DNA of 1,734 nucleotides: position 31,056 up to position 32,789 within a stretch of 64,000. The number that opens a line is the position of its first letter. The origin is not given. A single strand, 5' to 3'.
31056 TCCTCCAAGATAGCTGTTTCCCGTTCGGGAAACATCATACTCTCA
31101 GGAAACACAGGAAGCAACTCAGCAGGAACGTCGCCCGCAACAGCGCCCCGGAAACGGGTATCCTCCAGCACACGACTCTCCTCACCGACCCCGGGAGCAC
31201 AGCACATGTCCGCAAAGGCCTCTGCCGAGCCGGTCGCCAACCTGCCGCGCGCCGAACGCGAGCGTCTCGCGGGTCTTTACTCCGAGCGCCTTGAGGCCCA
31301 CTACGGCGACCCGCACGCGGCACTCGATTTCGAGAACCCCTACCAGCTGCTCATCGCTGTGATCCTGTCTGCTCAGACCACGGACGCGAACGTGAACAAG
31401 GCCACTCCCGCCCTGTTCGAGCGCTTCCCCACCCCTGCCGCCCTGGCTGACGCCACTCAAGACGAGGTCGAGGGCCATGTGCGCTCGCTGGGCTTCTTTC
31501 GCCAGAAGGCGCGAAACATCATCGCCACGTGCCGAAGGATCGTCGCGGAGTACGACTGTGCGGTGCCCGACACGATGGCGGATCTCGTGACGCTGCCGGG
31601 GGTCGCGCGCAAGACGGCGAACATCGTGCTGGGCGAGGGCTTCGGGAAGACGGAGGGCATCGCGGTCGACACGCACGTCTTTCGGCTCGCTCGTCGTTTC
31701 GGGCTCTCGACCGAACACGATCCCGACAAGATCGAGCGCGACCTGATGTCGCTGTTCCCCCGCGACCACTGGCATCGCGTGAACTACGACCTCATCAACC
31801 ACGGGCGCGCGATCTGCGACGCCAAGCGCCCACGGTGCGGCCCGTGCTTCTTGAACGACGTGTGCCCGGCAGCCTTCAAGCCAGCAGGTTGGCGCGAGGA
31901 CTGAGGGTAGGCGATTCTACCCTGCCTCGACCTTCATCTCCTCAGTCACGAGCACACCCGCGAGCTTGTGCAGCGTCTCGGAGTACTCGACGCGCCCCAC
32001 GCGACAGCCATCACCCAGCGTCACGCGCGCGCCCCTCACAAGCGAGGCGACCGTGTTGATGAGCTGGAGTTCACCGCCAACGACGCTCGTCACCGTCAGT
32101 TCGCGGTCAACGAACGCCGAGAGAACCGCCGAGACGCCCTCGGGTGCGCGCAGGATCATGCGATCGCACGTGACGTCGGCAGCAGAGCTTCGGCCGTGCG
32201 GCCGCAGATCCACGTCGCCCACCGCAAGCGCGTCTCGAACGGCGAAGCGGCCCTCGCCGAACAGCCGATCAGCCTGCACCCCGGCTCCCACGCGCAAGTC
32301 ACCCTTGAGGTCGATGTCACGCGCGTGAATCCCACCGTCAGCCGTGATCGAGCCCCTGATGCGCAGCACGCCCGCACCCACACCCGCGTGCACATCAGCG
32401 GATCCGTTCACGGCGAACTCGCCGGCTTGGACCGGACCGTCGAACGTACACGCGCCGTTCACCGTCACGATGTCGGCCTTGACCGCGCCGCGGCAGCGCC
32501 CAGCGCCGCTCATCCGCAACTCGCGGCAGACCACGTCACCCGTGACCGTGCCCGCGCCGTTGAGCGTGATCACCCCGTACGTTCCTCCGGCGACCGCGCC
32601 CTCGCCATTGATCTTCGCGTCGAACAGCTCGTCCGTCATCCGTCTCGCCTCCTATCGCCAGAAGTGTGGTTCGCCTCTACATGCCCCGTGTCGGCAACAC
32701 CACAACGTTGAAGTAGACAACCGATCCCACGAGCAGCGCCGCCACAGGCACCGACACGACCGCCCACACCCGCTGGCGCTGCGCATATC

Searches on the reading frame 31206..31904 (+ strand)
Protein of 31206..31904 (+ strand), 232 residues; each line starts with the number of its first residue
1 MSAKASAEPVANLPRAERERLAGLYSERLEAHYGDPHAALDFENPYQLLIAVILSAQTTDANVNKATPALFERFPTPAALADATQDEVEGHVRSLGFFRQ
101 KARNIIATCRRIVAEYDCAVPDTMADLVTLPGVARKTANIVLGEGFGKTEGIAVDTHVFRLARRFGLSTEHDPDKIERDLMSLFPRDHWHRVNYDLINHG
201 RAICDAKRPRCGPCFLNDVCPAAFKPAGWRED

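Call 16: find_related_loci(query=window:31206-31904:+, collection=genome_contigs, flank=7000)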
Query window:31206-31904:+ (232 aa) in genome_contigs; peptide patterns used: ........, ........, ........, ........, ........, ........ (x = any residue, [..] = any of these).
228 stretches matched a pattern; 64 encode a relative of the query (tblastn E <= 1e-3); 64 distinct loci.
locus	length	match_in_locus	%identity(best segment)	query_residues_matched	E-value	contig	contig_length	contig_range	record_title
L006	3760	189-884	81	1-232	6e-132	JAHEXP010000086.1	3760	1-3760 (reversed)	MAG: Coriobacteriia bacterium isolate nzgw107 NODE_40887_length_3761_cov_3.259890, whole genome shotgun sequence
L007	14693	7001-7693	80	1-231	1e-125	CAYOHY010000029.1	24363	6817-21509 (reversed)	MAG TPA_asm: uncultured Eubacteriales bacterium isolate binchicken_co152_248 genome assembly, contig: NODE_2361_length_2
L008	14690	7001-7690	78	2-231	4e-123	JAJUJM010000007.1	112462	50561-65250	MAG: Actinomycetota bacterium isolate bin117 k141_439944_length_112462_cov_15.0493, whole genome shotgun sequence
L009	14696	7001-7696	76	1-232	2e-121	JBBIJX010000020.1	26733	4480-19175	MAG: Actinomycetota bacterium isolate BR1S70218_bin_172 NODE_889_length_26733_cov_2.64677, whole genome shotgun sequence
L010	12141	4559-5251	77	1-231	5e-120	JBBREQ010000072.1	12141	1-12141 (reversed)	MAG: Coriobacteriia bacterium isolate Co_metawrap_2508 Cmw_2508_k141_440510_length_12141_cov_11.0000, whole genome shotg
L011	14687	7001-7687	77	3-231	1e-117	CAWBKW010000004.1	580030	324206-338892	MAG: uncultured Coriobacteriia bacterium isolate MFD02979.bin.2.177 genome assembly, contig: contig_41910, whole genome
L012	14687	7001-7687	77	3-231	3e-117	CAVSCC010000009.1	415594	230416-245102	MAG: uncultured Coriobacteriia bacterium isolate MFD02979.bin.2.170 genome assembly, contig: contig_49275, whole genome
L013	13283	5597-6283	75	3-231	2e-114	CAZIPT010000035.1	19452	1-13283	MAG TPA_asm: uncultured Eubacteriales bacterium isolate SRP302447_co1_108 genome assembly, contig: NODE_7497_length_1945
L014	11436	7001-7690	73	3-232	1e-112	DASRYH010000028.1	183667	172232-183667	MAG TPA_asm: Coriobacteriia bacterium isolate SMAG_U13147 k141_100913, whole genome shotgun sequence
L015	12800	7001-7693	73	1-231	7e-112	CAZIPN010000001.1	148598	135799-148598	MAG TPA_asm: uncultured Eubacteriales bacterium isolate SRP185410_co2_410 genome assembly, contig: NODE_47_length_148598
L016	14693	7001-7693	74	2-232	4e-109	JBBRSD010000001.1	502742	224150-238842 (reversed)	MAG: Coriobacteriia bacterium isolate La2_metabat2.009 La2_metabat2.009_K_1171370L502742_cov_21.0326, whole genome shotg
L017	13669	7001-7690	63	3-232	8e-97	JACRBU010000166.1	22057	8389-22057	MAG: Coriobacteriales bacterium isolate NC_groundwater_1628_Pr3_B-0.1um_67_11 SR-2_scaffold_141_3574830, whole genome sh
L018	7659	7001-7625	78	24-231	1e-92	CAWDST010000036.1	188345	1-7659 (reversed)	MAG: uncultured delta proteobacterium isolate MFD04716.bin.2.193 genome assembly, contig: contig_9996, whole genome shot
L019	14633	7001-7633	56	13-223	8e-75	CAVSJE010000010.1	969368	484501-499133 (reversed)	MAG: uncultured Gemmatimonadaceae bacterium isolate MFD02416.bin.1.362 genome assembly, contig: contig_35423, whole geno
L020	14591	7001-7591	55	29-225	6e-72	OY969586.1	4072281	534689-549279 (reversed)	MAG: Candidatus Aminicenantes bacterium isolate MFD10007.bin.c.2 genome assembly, chromosome: 1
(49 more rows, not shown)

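Call 68: find_encoding_contigs(protein=window:31206-31904:+, flank=6000, max_places=8)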
Protein window:31206-31904:+ (232 aa): 4 contigs read that carry it; 3 places shown.
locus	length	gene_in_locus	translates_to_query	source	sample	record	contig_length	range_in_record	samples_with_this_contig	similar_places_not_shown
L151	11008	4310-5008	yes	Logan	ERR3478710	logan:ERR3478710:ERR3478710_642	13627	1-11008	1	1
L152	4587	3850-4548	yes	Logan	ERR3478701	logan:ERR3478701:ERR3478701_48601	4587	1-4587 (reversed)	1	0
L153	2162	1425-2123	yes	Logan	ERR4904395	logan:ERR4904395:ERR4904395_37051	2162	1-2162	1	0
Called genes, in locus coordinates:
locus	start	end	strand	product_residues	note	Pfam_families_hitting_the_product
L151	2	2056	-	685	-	?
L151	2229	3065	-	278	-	PF12281:NTP_transf_8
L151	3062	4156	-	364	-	PF09952:AbiEi_2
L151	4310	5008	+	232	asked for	PF00730:HhH-GPD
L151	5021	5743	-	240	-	PF04519:Bactofilin (faint)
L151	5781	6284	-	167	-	-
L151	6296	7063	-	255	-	PF04474:DUF554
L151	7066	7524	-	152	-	PF05991:NYN_YacP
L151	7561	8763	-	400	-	PF24568:CC_PcsB (weak)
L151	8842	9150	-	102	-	-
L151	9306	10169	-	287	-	PF09015:NgoMIV_restric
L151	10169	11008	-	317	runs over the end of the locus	PF00145:DNA_methylase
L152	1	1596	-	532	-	?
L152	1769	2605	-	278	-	PF12281:NTP_transf_8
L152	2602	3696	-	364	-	PF09952:AbiEi_2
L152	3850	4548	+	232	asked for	PF00730:HhH-GPD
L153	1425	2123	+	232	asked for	PF00730:HhH-GPD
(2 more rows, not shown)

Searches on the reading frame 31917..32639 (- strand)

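Call 54: search_protein_families(library=pfam, proteins=[window:31917-32639:-], max_evalue=1)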
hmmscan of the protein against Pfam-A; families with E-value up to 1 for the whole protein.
window:31917-32639:- (240 aa): 1 family
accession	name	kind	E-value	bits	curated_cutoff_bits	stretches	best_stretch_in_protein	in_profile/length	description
PF04519.19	Bactofilin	-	1.2e-06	29.1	27.9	2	26-102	19-95/98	Polymer-forming cytoskeletal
